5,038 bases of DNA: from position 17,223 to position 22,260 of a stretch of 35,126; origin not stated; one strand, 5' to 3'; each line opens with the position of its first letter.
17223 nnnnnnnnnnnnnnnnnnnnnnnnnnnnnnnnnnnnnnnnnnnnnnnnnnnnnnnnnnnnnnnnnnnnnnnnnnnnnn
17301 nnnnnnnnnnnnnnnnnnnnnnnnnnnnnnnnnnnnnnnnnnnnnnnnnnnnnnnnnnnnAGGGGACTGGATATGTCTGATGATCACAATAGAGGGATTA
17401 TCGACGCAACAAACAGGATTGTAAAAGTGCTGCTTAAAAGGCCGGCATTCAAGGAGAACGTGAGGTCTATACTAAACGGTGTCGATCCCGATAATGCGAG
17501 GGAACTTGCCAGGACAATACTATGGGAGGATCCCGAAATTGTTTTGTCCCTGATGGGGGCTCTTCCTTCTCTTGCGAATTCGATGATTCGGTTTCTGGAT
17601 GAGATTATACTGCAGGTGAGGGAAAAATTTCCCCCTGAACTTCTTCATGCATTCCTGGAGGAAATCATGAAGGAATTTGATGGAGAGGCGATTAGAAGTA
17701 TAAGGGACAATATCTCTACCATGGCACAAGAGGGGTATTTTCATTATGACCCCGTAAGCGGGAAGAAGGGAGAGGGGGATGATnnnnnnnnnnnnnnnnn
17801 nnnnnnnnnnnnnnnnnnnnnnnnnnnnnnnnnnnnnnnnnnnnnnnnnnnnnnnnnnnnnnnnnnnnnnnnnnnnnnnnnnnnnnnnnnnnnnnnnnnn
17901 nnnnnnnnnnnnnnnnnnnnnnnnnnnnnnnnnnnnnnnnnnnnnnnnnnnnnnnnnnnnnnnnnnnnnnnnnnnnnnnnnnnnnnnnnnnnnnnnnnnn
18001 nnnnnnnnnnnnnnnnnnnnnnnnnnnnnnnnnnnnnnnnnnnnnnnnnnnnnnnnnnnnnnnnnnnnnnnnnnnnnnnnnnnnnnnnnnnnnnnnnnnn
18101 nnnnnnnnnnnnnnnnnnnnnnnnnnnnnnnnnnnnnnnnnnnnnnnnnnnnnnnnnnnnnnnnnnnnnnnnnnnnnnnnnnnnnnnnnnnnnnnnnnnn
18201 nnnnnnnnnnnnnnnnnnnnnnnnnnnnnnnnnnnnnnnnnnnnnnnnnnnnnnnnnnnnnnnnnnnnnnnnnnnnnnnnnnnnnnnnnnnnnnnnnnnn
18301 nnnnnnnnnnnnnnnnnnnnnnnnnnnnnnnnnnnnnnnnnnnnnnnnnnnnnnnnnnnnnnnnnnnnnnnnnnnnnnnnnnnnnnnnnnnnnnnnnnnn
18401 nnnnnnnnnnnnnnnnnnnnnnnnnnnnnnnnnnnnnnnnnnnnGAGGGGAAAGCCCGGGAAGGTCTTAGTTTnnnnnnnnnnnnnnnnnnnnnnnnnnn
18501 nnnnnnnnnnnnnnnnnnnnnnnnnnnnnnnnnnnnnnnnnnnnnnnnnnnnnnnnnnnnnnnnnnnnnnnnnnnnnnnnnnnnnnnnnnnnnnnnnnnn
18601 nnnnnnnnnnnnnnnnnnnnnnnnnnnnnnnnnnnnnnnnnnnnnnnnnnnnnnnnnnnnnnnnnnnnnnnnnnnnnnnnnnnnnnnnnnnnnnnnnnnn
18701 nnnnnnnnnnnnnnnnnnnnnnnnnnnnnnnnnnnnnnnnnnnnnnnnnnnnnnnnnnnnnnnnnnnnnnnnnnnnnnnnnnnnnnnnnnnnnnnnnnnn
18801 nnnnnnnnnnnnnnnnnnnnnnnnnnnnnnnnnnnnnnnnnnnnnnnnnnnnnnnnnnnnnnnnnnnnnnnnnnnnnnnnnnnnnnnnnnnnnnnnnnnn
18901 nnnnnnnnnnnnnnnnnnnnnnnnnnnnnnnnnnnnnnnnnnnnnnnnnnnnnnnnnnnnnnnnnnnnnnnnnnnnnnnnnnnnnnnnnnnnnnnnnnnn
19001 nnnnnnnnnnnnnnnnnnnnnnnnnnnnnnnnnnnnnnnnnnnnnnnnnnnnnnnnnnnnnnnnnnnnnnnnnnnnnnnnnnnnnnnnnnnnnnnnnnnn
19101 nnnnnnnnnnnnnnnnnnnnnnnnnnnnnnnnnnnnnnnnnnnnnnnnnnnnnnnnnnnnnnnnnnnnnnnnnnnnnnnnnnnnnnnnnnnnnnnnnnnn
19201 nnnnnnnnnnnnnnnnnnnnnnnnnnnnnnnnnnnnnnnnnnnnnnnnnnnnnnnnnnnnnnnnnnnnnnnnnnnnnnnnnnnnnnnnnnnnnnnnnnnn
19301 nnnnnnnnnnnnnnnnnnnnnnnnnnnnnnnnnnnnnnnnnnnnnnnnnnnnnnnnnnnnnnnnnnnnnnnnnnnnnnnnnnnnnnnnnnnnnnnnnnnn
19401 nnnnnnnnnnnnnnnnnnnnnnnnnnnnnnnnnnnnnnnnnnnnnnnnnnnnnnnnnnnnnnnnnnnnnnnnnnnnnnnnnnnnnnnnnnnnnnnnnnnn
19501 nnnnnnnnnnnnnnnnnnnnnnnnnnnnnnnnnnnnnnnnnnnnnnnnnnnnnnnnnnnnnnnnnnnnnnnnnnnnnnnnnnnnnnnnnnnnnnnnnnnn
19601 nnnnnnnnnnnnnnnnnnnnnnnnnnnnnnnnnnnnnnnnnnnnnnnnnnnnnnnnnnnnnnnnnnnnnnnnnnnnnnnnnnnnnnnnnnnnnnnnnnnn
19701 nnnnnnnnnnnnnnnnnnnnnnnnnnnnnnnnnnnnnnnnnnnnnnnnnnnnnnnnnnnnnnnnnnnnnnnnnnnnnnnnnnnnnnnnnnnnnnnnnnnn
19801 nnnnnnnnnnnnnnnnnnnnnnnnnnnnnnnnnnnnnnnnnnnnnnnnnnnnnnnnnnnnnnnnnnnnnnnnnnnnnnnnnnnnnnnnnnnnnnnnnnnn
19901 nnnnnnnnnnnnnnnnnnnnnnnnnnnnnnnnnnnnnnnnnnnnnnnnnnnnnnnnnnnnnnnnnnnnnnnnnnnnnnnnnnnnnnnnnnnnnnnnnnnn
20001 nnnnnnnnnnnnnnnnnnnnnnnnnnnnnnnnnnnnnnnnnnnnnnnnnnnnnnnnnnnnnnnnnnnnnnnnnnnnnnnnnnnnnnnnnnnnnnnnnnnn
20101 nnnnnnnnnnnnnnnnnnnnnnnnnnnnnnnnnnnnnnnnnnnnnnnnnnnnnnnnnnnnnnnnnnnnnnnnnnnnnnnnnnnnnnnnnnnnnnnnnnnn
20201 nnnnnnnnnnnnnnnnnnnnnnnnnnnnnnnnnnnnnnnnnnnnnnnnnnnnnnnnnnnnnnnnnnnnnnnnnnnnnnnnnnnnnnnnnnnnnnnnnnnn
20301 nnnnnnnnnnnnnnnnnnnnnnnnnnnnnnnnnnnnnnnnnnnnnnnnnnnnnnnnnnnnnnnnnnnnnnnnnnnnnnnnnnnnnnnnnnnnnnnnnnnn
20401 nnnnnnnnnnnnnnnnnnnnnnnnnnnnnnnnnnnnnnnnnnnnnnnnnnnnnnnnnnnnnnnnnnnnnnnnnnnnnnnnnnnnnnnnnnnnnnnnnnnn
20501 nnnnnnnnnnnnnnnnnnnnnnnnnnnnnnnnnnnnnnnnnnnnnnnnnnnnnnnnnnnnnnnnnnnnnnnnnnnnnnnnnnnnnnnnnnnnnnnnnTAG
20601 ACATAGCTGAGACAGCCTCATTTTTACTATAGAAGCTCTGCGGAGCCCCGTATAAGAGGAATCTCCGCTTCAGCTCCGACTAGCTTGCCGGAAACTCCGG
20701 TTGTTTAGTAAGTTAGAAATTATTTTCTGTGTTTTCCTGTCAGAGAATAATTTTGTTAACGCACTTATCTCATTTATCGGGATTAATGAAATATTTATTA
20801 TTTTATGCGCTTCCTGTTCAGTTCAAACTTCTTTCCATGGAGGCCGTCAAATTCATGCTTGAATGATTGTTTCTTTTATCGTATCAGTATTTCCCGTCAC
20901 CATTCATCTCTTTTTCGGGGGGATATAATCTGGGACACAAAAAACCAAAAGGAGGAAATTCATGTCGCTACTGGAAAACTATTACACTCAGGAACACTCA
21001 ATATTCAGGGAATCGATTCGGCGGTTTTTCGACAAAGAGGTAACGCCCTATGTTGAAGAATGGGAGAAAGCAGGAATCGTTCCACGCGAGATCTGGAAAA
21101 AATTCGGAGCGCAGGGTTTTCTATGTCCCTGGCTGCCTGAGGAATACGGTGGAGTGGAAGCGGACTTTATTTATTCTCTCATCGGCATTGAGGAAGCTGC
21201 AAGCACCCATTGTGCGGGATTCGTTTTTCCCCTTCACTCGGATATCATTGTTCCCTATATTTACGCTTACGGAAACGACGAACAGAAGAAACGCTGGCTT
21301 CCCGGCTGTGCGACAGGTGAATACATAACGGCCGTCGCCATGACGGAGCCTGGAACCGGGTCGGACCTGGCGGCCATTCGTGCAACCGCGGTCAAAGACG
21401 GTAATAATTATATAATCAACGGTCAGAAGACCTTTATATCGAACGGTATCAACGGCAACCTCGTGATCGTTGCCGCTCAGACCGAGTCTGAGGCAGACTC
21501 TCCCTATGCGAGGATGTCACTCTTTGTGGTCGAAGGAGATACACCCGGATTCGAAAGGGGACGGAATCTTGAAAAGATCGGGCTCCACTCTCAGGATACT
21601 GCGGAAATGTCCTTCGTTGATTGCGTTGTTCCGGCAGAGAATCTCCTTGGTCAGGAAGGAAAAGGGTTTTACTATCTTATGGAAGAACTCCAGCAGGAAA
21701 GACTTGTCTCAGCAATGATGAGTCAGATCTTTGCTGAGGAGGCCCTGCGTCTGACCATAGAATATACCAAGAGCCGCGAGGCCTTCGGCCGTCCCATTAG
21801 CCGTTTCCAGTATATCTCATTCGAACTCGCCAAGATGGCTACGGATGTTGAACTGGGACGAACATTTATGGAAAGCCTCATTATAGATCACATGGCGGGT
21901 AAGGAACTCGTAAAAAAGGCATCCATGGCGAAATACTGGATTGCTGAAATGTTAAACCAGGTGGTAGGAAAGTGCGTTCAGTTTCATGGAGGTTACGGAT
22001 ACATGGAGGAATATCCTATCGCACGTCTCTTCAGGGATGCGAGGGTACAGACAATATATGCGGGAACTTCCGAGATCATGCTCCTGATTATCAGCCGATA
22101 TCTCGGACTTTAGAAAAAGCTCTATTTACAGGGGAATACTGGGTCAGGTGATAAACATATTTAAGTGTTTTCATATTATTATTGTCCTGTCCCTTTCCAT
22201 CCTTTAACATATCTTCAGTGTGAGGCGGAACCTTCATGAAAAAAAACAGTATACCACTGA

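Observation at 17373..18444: Two overlapping paralogous ORFs of unrecognised family, translationally coupled to the ACAD-like pair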

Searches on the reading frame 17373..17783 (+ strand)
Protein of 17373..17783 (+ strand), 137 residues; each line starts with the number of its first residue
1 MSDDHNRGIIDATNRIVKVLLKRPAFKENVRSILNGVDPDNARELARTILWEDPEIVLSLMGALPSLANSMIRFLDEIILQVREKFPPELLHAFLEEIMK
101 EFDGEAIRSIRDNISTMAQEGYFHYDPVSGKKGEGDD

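Call 4: search_protein_families(library=pfam, proteins=[window:17373-17783:+], max_evalue=1)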
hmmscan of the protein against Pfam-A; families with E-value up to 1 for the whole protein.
window:17373-17783:+ (137 aa): 3 families
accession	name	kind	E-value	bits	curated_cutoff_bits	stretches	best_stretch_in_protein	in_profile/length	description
PF22134.1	DM_Arn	-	0.061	14.1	26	1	79-132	9-62/79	DNA Mimic Protein Arn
PF24689.1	TriTu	-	0.088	13.1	27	1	23-61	24-60/91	Immunity protein TriTu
PF13774.12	Longin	-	0.27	11.6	26.2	1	84-103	41-60/84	Regulated-SNARE-like domain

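Call 6: search_protein_families(library=ncbifam, proteins=[window:17373-17783:+], max_evalue=1)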
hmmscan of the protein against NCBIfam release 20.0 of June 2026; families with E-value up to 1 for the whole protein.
window:17373-17783:+ (137 aa): 0 families

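Call 8: find_homologous_proteins(query=window:17373-17783:+)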
Query window:17373-17783:+ (137 aa): 23 proteins with E <= 0.001 among 38 candidates.
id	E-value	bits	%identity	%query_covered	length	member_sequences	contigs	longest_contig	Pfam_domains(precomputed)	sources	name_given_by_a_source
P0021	9.9e-77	274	92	100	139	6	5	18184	-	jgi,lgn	jgi:hypothetical protein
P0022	2.3e-74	266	89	93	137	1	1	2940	-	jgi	jgi:hypothetical protein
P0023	6.1e-74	265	89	99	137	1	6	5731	-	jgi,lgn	jgi:hypothetical protein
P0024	2.3e-72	260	87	93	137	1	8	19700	-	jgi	jgi:hypothetical protein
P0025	2.8e-69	250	84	100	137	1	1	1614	-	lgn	-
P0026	2.1e-66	240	83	100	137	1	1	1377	-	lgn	-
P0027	1.4e-64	234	83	92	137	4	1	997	-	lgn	-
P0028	8.5e-64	232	80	100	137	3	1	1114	-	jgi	jgi:hypothetical protein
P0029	7.3e-63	229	79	92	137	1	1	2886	-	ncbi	-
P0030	1.6e-55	205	69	98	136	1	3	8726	-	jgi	jgi:hypothetical protein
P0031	8.2e-55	203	68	98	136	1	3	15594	-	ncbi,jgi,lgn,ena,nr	ncbi:MAG: hypothetical protein JW743_11250 [Deltaproteobacteria bacterium]|nr:hypothetical protein [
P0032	8.2e-55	203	69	98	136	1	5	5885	-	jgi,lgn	jgi:hypothetical protein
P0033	2.1e-54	201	68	98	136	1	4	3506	-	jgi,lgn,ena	jgi:hypothetical protein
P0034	2.6e-54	201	89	69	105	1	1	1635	-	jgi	jgi:hypothetical protein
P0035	1.7e-53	199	67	98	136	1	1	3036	-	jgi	-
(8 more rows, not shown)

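Call 83: predict_structure(alignment_id=A9)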
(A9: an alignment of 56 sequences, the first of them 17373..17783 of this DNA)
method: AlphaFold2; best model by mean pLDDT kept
length: 137 residues; sequences in the alignment: 56
mean_pLDDT: 82.0   pTM: 0.59
mean pLDDT of the five models: 82.0, 79.3, 79.0, 68.3, 67.3
residues with pLDDT >= 90: 10; 70-90: 108; 50-70: 15; < 50: 4
segments of 3 or more residues with pLDDT < 50: 135-137
pLDDT, mean of each block of 10 residues (from residue 1): 65 89 90 84 85 84 87 88 87 85 84 86 71 52
secondary structure, 60 per line:
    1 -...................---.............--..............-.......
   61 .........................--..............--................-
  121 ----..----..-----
elements in order: H2-20 H24-36 H39-52 H54-85 H88-101 H104-119
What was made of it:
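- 17373..17786 (+): P1 (137 aa): one 'WEDP' helical module (about residues 8-119, nt 17394-17729) plus a short acidic tail. AF2 mean pLDDT 82, six helices (call 83).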

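Call 86: fold_search(model_id=the predicted structure, library=pdb)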
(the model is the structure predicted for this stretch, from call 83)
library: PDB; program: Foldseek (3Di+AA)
matches with E <= 10: 6; with E <= 0.001: 0
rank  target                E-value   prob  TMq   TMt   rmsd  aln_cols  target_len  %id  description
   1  4d6e_A                9.6e+00  0.02  0.10  0.03   9.0        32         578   31  Crystal structure of a family 98 glycoside hydrolase catalytic module (Sp3GH98) in complex with the blood group A-tris (released 2014-11-26)
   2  4d6f_A                9.6e+00  0.02  0.10  0.03   9.1        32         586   31  Crystal structure of a family 98 glycoside hydrolase catalytic module (Sp3GH98) in complex with the type 1 blood group (released 2014-11-26)
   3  4d71_A                9.6e+00  0.02  0.10  0.03   9.0        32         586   31  Crystal structure of a family 98 glycoside hydrolase catalytic module (Sp3GH98) in complex with the type 2 blood group (released 2015-01-21)
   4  4d72_A                9.6e+00  0.02  0.10  0.03   9.0        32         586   31  Crystal structure of a family 98 glycoside hydrolase catalytic module (Sp3GH98) in complex with the type 2 blood group (released 2015-01-21)
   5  4d6g_A                9.6e+00  0.02  0.10  0.03   9.0        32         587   31  Crystal structure of a family 98 glycoside hydrolase catalytic module (Sp3GH98) in complex with the blood group A-tris (released 2014-11-26)
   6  4d6h_A                9.6e+00  0.02  0.10  0.03   9.0        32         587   31  Crystal structure of a family 98 glycoside hydrolase catalytic module (Sp3GH98) in complex with the type 1 blood group (released 2014-11-26)

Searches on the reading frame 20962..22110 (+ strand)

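Call 4: search_protein_families(library=pfam, proteins=[window:20962-22110:+], max_evalue=1)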
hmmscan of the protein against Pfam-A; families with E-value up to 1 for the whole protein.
window:20962-22110:+ (383 aa): 7 families
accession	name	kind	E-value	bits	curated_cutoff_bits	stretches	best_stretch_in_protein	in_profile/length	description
PF00441.29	Acyl-CoA_dh_1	-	3.5e-45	154.2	22.4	1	233-380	1-148/150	Acyl-CoA dehydrogenase, C-terminal domain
PF02771.21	Acyl-CoA_dh_N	-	2.7e-34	118.4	22.9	1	9-120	1-113/113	Acyl-CoA dehydrogenase, N-terminal domain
PF02770.24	Acyl-CoA_dh_M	-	4.7e-23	81.6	33.3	1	124-221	1-97/97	Acyl-CoA dehydrogenase, middle domain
PF08028.16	Acyl-CoA_dh_2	-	1.3e-17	64.8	22.7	1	258-370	11-133/134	Acyl-CoA dehydrogenase, C-terminal domain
PF22924.1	ACOX_C_alpha1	-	1e-06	29.1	27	1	309-381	96-168/169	Acyl-CoA oxidase, C-alpha1 domain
PF14749.11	Acyl-CoA_ox_N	-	0.0015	19.4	25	1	78-122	76-120/120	Acyl-coenzyme A oxidase N-terminal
PF06847.16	Arc_PepC_II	-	0.15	13.1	29.9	0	2-49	23-73/93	Archaeal Peptidase A24 C-terminus Type II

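Call 6: search_protein_families(library=ncbifam, proteins=[window:20962-22110:+], max_evalue=1)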
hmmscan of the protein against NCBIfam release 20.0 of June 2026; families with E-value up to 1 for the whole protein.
window:20962-22110:+ (383 aa): 23 families
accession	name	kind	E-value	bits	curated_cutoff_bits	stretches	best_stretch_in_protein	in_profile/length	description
NF042972.1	AcrlCoAredClosAcrC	equivalog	6.9e-100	334.4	640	1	6-380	3-375/378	acryloyl-CoA reductase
NF058590.1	AcCoDHFadEBacil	equivalog_domain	9.1e-74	249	600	1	7-379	20-408/586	acyl-CoA dehydrogenase FadE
NF043006.1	CyhCrbnylCoADH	equivalog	9.3e-71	238.8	650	1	9-379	5-373/380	cyclohexane-1-carbonyl-CoA dehydrogenase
NF008997.0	PRK12341.1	equivalog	2.3e-69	234.3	537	1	8-379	5-374/382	acyl-CoA dehydrogenase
NF045552.1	GlutCoADH_Des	equivalog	1.2e-66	225.5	470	1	8-378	5-376/387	glutaryl-CoA dehydrogenase Acd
NF045652.1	ProlPCPDhRedW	equivalog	1.4e-59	201.8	650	1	13-383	5-375/376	L-prolyl-[peptidyl-carrier protein] dehydrogenase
TIGR03207.1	cyc_hxne_CoA_dh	equivalog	5.1e-57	193.3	575.35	1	13-379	6-369/372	cyclohexanecarboxyl-CoA dehydrogenase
NF053553.1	prodigi_MBC_PigA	equivalog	1.9e-54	185.3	500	1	10-383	7-381/381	prodigiosin MBC biosynthesis dehydrogenase PigA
NF042439.1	SulpropCoADesulf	equivalog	8.9e-53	179.4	600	1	18-376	3-365/379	3-sulfinopropanoyl-CoA desulfinase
NF002885.1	PRK03354.1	equivalog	1e-48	166.3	540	1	8-379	5-371/378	crotonobetainyl-CoA dehydrogenase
NF052270.1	Staph_DH_FadE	equivalog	1.4e-39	136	600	1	18-381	31-393/400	acyl-CoA dehydrogenase FadE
TIGR03204.1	pimC_large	equivalog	3.6e-31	108.4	623.85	1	8-298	4-291/395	pimeloyl-CoA dehydrogenase large subunit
TIGR03203.1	pimD_small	equivalog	8.6e-29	100.8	652.7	1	37-359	35-354/378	pimeloyl-CoA dehydrogenase small subunit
NF037942.1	ac_ACP_DH_MbtN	equivalog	3.4e-26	91.9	700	1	15-375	5-359/376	mycobactin biosynthesis acyl-ACP dehydrogenase MbtN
NF007000.1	PRK09463.1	subfamily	3.5e-23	81.9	600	1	20-348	48-399/726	acyl-CoA dehydrogenase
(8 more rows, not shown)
